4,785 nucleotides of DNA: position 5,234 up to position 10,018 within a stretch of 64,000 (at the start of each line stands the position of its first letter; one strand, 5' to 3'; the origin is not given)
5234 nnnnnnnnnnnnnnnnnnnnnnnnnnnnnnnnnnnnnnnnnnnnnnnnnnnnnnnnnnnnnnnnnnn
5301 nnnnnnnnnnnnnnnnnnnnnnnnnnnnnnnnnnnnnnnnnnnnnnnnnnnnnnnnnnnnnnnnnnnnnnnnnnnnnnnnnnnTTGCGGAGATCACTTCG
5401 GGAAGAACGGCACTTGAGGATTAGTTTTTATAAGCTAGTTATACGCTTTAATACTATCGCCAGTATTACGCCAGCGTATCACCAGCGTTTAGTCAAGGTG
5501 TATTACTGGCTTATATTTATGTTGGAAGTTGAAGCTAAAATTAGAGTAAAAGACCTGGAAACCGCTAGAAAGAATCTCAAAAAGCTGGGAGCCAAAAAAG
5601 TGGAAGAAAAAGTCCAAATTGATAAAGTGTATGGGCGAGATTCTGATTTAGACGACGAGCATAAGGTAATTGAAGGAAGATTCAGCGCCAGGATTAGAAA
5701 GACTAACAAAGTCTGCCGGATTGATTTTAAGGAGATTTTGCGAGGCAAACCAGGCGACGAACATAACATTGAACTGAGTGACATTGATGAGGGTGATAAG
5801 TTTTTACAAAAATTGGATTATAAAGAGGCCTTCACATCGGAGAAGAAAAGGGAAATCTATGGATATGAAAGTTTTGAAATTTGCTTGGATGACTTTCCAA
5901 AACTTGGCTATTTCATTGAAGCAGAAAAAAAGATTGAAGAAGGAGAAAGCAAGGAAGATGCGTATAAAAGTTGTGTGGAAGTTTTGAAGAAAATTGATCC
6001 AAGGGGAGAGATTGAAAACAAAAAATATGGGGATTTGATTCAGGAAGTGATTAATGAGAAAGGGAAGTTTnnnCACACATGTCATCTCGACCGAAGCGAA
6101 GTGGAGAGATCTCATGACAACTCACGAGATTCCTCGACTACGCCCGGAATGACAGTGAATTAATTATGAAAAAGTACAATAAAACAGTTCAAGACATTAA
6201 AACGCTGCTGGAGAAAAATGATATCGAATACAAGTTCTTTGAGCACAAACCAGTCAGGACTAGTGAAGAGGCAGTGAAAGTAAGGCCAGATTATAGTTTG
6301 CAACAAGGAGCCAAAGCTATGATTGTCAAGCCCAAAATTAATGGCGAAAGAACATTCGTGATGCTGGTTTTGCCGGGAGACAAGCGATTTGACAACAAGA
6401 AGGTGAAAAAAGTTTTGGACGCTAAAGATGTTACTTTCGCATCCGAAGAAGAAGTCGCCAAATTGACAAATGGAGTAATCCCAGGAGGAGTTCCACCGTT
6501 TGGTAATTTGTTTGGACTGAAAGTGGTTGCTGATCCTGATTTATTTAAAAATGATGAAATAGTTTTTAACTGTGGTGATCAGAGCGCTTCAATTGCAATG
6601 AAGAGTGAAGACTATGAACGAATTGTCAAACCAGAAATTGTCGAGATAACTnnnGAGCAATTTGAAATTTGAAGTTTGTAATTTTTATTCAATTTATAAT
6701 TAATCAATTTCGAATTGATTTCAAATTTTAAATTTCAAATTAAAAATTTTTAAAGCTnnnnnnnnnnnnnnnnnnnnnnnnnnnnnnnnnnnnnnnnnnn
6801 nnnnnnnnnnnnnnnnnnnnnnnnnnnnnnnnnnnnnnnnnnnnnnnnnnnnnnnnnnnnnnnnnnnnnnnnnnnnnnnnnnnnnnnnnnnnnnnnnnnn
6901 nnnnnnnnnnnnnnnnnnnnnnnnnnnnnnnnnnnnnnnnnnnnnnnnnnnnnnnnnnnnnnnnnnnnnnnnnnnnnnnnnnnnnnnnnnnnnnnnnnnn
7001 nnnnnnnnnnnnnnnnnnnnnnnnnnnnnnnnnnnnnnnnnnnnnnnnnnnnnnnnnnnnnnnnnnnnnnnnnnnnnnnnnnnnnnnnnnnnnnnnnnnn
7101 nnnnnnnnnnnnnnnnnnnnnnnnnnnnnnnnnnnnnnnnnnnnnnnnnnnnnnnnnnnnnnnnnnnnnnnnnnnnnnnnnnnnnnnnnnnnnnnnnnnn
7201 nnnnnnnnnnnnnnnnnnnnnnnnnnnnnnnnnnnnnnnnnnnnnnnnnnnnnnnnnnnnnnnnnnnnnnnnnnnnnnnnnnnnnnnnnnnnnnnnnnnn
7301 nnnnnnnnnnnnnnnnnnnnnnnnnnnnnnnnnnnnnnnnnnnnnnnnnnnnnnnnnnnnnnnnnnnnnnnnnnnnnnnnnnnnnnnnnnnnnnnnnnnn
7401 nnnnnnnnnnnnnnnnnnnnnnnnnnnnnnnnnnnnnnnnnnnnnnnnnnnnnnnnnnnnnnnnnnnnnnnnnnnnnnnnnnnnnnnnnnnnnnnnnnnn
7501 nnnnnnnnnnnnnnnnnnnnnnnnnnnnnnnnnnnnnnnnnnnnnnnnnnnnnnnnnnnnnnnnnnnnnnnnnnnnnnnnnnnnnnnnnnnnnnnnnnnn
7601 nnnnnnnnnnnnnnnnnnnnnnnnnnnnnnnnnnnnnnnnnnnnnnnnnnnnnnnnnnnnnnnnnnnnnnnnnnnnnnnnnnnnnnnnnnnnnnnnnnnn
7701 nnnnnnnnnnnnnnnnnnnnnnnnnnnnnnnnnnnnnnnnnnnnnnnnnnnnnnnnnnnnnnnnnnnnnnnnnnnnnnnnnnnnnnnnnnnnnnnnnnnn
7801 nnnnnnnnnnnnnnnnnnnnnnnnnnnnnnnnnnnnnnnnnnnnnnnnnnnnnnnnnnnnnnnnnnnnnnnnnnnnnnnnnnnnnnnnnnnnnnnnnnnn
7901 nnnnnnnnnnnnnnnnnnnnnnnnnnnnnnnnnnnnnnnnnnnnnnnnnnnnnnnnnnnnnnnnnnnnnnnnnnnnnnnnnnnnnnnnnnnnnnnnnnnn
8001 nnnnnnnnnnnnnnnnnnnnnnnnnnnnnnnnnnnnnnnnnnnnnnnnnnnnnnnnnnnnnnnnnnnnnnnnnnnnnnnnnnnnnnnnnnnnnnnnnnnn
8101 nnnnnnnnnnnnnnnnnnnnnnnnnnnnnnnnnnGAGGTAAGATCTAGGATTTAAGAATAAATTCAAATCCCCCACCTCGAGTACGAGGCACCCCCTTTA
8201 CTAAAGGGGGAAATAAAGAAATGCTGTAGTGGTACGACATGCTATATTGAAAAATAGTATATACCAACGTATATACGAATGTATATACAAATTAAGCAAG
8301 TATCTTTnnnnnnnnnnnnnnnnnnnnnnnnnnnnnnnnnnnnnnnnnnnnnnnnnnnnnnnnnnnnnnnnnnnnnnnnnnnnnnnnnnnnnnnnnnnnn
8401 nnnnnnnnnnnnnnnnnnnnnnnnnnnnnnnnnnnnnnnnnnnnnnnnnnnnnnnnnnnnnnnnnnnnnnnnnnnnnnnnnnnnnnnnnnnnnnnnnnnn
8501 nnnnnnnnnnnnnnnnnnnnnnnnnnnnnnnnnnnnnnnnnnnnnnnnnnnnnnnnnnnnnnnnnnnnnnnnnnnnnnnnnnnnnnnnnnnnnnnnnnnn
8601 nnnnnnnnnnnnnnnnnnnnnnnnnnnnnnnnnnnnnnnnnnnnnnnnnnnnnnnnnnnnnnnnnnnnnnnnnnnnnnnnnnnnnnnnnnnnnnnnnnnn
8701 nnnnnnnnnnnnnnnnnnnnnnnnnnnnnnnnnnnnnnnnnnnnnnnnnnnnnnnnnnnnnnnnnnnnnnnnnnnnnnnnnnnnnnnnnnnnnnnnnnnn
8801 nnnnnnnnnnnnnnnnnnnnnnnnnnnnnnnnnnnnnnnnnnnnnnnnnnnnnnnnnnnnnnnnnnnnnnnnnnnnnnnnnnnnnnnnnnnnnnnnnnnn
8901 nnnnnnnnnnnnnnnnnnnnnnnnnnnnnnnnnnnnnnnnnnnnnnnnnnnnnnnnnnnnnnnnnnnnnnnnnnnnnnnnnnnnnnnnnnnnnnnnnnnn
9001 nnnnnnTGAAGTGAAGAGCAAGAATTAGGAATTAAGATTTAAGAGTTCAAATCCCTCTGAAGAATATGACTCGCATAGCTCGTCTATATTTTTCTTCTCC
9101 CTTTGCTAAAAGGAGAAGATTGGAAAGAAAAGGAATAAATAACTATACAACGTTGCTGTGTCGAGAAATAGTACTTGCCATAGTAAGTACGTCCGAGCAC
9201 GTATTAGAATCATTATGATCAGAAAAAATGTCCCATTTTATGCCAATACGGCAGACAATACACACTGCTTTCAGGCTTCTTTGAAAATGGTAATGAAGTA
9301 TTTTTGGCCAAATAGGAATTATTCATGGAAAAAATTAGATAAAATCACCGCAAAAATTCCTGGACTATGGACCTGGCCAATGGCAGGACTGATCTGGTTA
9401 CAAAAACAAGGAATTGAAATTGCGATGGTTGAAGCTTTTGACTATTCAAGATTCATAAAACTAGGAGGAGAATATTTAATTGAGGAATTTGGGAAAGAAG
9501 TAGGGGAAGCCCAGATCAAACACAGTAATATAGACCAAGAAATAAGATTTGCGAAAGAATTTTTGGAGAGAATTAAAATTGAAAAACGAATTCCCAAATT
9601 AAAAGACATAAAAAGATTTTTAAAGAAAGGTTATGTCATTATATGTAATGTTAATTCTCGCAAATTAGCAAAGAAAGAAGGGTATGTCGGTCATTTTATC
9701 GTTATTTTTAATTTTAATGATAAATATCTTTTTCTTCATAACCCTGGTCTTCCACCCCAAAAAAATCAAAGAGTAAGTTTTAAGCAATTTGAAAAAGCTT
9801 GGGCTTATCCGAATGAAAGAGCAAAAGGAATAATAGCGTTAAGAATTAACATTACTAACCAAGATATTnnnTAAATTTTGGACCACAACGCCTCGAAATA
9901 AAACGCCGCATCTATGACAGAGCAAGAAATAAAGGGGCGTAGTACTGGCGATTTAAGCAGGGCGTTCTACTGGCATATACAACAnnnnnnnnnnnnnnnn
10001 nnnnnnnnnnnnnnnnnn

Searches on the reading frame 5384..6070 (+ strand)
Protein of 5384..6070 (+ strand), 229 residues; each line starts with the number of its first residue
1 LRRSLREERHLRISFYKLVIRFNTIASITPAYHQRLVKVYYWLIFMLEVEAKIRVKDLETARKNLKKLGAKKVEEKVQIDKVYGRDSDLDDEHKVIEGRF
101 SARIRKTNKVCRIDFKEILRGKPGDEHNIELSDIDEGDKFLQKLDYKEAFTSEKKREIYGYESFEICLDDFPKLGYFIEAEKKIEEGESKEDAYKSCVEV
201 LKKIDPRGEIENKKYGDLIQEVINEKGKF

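Call 82: search_protein_families(library=pfam, proteins=[window:5384-6070:+], max_evalue=0.01)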
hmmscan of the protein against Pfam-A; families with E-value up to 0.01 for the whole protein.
window:5384-6070:+ (229 aa): 1 family
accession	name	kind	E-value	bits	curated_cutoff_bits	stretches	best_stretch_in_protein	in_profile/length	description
PF01928.26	CYTH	-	5.9e-12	46.2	23.2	1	46-202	1-165/179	CYTH domain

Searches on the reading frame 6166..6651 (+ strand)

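Call 82: search_protein_families(library=pfam, proteins=[window:6166-6651:+], max_evalue=0.01)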
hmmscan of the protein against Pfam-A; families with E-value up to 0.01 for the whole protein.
window:6166-6651:+ (162 aa): 1 family
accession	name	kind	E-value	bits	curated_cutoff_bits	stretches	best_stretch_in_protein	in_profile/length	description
PF04073.20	tRNA_edit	-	8.9e-29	100.5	25.5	1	27-152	1-122/123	Aminoacyl-tRNA editing domain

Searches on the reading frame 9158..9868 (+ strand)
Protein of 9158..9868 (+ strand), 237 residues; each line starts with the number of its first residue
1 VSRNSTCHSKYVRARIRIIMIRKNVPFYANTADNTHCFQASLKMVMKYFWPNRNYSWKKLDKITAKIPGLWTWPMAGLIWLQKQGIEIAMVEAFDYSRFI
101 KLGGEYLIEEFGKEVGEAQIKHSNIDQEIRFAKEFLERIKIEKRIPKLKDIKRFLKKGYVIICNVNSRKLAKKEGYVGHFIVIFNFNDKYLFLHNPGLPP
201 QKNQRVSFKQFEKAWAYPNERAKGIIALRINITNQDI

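Call 3: search_protein_families(library=pfam, proteins=[window:9158-9868:+], max_evalue=0.1)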
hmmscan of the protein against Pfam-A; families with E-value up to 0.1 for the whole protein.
window:9158-9868:+ (237 aa): 5 families
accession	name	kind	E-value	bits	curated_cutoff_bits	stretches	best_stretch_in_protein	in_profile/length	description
PF09778.15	Guanylate_cyc_2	-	5.2e-08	32.9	28.1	1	37-216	12-201/212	Guanylylate cyclase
PF11814.14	DUF3335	-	3.1e-06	27.3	25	1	137-205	108-174/206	Peptidase_C39 like family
PF03412.21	Peptidase_C39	-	6.2e-05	23.3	22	1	167-216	76-122/133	Peptidase C39 family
PF13529.12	Peptidase_C39_2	-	0.00042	21.3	24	0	143-196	84-142/143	Peptidase_C39 like family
PF23757.1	TPR_HPS5_insect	-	0.069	13.4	27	1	23-72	77-124/184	Insect HPS5 TPR domain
